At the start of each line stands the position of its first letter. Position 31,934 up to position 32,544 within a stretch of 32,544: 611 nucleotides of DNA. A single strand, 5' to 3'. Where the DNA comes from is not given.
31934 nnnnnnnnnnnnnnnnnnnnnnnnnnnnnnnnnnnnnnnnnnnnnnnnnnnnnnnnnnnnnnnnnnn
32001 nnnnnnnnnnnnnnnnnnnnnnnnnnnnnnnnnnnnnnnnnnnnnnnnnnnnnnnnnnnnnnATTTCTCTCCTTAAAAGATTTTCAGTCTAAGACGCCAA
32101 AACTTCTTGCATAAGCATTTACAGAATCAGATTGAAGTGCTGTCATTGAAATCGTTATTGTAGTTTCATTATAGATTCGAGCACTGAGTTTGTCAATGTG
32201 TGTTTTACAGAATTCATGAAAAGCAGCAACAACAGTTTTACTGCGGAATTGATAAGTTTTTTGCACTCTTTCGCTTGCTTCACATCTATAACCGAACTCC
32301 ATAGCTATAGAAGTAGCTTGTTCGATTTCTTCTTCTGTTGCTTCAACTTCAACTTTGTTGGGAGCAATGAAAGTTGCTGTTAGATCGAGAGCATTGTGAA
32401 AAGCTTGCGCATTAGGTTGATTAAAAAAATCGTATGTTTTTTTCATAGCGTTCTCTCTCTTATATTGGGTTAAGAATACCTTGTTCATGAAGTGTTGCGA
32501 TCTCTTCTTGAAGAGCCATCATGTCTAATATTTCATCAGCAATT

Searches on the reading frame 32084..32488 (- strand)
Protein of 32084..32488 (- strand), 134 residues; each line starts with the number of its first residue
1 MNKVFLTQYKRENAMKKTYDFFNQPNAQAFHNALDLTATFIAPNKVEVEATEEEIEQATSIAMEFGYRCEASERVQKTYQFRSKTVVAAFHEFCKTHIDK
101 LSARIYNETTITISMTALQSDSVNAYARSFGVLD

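Call 92: find_encoding_contigs(protein=window:32084-32488:-, flank=10000, max_places=6)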
Protein window:32084-32488:- (134 aa): no gene with exactly this product is on record in the collection.
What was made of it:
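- Tried and rejected: Extending the contig beyond the right end of the window: the protein is not on record (call 92).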
